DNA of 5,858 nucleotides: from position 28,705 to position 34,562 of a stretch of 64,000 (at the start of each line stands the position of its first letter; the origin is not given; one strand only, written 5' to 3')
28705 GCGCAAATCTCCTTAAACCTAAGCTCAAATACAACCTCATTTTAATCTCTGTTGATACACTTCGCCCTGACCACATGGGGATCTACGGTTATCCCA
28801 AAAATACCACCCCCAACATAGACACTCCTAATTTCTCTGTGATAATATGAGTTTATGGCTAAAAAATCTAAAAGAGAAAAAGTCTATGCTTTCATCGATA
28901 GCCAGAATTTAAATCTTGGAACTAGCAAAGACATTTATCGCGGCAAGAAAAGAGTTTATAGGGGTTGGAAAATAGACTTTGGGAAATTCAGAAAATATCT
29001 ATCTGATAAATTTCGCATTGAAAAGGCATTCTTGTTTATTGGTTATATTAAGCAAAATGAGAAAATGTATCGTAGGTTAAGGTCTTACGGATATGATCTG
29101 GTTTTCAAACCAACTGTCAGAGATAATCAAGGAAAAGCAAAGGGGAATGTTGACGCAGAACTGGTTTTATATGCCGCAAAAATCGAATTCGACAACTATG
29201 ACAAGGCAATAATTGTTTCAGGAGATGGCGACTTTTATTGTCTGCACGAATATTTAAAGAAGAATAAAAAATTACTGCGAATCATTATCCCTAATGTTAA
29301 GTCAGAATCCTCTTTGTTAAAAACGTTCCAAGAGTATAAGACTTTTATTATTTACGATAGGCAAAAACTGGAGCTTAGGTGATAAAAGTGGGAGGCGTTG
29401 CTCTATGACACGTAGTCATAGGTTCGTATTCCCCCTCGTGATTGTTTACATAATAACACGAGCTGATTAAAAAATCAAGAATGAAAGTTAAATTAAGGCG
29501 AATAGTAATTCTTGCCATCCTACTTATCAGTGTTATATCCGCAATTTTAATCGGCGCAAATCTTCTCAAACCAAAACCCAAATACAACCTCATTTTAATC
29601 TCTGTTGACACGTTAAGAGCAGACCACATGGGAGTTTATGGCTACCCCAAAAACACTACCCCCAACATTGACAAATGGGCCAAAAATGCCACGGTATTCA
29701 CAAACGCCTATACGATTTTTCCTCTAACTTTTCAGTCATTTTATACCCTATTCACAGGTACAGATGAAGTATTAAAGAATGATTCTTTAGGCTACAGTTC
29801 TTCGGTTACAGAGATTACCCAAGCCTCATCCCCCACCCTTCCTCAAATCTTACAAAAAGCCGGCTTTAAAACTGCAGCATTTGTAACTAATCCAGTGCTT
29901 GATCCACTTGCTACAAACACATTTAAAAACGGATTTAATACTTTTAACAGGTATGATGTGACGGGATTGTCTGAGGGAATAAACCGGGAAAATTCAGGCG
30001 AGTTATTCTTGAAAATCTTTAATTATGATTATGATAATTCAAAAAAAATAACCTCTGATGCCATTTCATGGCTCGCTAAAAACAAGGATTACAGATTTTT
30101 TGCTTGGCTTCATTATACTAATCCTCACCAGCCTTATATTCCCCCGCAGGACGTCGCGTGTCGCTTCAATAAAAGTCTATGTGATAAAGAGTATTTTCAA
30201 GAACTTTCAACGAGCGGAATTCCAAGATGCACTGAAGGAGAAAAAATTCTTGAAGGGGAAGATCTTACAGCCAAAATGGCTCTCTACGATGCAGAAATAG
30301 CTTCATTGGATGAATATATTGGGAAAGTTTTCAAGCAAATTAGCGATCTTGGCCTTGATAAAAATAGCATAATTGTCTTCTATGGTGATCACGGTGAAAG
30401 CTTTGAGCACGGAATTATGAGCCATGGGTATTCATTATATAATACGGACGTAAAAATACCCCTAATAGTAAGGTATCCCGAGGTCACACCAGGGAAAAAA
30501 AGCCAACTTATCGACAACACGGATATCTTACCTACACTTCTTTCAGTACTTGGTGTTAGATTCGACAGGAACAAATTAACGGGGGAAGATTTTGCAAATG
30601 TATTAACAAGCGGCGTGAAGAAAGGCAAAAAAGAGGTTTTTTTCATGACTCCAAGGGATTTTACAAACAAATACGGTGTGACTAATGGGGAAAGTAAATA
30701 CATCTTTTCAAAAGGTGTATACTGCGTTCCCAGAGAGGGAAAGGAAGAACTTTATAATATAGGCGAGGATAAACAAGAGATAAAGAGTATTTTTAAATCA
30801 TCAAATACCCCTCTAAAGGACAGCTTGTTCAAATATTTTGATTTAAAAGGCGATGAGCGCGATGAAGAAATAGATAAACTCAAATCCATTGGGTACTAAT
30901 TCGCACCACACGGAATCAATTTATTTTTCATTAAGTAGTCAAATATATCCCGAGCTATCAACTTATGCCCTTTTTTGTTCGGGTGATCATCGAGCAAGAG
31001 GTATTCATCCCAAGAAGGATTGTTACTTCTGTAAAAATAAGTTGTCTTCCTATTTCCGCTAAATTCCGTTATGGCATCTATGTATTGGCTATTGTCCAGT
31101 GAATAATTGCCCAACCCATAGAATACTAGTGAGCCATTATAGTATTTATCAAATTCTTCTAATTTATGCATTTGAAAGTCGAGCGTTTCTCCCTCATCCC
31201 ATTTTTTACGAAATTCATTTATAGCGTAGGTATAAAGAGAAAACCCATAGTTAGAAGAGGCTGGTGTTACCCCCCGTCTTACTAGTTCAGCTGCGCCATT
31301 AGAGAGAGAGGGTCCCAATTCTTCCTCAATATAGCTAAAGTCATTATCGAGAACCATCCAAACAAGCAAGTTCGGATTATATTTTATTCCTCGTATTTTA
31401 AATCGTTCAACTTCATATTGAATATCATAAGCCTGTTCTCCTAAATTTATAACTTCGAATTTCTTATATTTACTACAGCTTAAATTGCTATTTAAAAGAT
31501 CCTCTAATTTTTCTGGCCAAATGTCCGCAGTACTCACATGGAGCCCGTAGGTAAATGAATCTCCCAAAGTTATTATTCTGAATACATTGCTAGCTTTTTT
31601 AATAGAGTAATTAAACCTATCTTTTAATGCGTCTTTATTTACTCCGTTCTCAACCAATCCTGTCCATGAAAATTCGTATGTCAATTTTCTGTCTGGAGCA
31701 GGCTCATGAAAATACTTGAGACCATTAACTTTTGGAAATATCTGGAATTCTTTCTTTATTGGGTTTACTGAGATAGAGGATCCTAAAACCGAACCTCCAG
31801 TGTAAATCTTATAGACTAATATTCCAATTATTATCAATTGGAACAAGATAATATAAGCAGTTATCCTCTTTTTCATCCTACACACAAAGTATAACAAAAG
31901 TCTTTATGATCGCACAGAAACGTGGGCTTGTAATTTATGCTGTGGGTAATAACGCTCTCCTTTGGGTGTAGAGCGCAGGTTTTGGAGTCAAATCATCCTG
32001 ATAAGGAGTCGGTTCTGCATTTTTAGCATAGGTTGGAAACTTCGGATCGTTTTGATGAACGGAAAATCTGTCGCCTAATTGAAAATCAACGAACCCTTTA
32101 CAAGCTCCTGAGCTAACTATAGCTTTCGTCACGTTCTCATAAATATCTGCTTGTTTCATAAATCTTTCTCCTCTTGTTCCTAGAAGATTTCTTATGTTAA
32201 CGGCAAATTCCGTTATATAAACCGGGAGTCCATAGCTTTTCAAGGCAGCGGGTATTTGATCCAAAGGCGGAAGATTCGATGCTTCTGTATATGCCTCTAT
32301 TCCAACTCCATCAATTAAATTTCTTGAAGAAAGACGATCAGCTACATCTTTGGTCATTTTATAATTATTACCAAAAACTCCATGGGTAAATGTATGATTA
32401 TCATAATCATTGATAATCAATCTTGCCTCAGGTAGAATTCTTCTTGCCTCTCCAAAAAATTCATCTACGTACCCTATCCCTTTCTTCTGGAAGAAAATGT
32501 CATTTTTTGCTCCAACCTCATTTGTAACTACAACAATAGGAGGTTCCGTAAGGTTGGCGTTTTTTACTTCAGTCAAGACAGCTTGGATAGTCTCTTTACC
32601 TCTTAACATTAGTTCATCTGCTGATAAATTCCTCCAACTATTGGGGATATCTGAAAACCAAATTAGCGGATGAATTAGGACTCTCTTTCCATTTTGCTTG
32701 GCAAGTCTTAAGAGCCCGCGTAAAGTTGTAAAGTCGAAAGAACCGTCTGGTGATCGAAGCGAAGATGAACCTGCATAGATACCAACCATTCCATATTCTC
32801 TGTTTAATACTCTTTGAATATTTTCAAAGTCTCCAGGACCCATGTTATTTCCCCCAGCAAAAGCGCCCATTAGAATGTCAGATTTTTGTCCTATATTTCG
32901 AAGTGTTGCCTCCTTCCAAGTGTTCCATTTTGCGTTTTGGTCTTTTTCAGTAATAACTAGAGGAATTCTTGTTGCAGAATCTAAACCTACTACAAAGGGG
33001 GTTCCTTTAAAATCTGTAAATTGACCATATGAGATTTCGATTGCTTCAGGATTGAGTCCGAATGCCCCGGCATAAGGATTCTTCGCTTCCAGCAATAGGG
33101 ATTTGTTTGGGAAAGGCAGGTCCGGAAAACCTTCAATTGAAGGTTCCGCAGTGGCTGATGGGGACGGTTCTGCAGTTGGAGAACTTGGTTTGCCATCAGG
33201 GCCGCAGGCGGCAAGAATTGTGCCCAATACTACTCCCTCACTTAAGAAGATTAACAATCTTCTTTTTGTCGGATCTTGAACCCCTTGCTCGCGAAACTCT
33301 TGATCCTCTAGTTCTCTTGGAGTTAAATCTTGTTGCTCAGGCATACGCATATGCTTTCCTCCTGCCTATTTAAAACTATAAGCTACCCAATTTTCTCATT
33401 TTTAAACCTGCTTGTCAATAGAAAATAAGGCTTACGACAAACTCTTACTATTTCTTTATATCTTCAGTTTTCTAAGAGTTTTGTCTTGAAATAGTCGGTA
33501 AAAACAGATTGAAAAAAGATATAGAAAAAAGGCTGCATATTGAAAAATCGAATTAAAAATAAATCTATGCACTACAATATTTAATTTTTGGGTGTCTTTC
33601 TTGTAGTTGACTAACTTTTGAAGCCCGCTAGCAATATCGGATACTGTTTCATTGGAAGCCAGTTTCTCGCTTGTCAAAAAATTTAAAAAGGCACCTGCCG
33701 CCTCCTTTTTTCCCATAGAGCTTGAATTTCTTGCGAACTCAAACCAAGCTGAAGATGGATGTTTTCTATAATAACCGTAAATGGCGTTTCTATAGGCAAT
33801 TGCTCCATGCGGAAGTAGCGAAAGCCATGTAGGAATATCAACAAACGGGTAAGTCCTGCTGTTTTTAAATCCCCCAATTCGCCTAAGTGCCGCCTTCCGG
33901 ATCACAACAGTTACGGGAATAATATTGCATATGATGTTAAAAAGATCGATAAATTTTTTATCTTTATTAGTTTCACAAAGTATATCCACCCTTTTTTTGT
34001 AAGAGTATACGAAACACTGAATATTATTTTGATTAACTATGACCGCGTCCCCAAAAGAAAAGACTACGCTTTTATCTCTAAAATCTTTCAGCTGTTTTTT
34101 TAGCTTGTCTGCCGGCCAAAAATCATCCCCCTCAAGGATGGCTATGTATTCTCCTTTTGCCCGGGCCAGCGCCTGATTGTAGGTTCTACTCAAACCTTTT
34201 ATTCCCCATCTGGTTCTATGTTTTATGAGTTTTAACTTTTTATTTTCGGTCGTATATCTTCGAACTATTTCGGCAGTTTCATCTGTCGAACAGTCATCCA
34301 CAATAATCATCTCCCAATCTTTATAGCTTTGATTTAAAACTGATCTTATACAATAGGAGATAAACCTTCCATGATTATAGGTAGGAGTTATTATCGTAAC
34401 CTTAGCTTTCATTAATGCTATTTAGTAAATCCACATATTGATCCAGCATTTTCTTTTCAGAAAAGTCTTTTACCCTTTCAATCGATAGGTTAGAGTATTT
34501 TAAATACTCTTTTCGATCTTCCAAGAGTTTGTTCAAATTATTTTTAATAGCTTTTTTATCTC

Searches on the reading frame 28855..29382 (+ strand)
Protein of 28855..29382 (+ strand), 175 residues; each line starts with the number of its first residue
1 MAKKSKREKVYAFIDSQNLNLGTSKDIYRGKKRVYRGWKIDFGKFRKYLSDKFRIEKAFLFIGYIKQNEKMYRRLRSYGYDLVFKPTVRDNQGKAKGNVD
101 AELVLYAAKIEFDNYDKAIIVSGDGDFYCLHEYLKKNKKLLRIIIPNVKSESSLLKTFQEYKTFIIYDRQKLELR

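Call 65: search_protein_families(library=pfam, proteins=[window:28855-29382:+], max_evalue=0.001)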
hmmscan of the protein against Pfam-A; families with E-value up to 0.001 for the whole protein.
window:28855-29382:+ (175 aa): 1 family
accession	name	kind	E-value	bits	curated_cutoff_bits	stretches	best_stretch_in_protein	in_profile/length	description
PF01936.24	NYN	-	2.5e-15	57.7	24.2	1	10-157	2-137/145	NYN domain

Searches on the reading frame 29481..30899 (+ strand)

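Call 66: search_protein_families(library=pfam, proteins=[window:29481-30899:+], max_evalue=0.001)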
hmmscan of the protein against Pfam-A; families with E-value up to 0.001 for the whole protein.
window:29481-30899:+ (472 aa): 3 families
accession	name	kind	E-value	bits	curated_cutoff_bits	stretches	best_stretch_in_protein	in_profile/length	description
PF00884.28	Sulfatase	-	1.8e-49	169.1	25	1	36-359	2-301/301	Sulfatase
PF01663.27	Phosphodiest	-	2.4e-09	37.7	23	1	37-305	1-220/342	Type I phosphodiesterase / nucleotide pyrophosphatase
PF16347.10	SGSH_C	-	4.1e-09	37.2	29.3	1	310-442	3-136/154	N-sulphoglucosamine sulphohydrolase, C-terminal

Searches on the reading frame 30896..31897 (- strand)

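Call 66: search_protein_families(library=pfam, proteins=[window:30896-31897:-], max_evalue=0.001)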
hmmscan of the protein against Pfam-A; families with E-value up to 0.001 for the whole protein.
window:30896-31897:- (333 aa): 2 families
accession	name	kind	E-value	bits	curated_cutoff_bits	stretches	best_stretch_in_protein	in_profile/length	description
PF00657.28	Lipase_GDSL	-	3.6e-06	27.7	23.6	1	108-317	1-207/208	GDSL-like Lipase/Acylhydrolase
PF13472.12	Lipase_GDSL_2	-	0.00011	23.2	32.9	1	111-313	2-178/178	GDSL-like Lipase/Acylhydrolase family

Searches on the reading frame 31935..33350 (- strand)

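Call 66: search_protein_families(library=pfam, proteins=[window:31935-33350:-], max_evalue=0.001)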
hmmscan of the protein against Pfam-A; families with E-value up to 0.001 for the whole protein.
window:31935-33350:- (471 aa): 1 family
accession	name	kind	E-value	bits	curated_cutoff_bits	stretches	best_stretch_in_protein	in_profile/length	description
PF00331.26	Glyco_hydro_10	-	2.1e-27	96.6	22.1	1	196-462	48-307/311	Glycosyl hydrolase family 10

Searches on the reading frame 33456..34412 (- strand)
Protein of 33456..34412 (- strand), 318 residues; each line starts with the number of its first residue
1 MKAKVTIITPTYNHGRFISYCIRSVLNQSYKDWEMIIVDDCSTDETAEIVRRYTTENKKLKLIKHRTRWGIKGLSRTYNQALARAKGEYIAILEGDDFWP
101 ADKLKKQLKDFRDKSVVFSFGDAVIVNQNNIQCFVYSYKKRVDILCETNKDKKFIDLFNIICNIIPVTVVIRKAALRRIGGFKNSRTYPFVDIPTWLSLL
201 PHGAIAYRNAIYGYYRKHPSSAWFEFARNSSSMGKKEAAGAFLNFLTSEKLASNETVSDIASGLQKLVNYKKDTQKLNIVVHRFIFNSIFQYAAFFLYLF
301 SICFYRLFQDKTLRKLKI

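Call 66: search_protein_families(library=pfam, proteins=[window:33456-34412:-], max_evalue=0.001)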
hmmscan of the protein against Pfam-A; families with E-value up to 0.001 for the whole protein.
window:33456-34412:- (318 aa): 4 families
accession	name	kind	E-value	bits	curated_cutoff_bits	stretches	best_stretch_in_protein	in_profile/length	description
PF00535.33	Glycos_transf_2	-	3.8e-31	108.7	23.3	1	6-177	1-165/168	Glycosyl transferase family 2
PF10111.15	Glyco_tranf_2_2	-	4.5e-13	49.8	27.3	1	7-184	2-183/276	Glycosyltransferase like family 2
PF13641.12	Glyco_tranf_2_3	-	1.5e-10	42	27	1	5-204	3-199/230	Glycosyltransferase like family 2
PF13704.12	Glyco_tranf_2_4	-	0.00042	21.2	27.5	1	16-104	5-89/98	Glycosyl transferase family 2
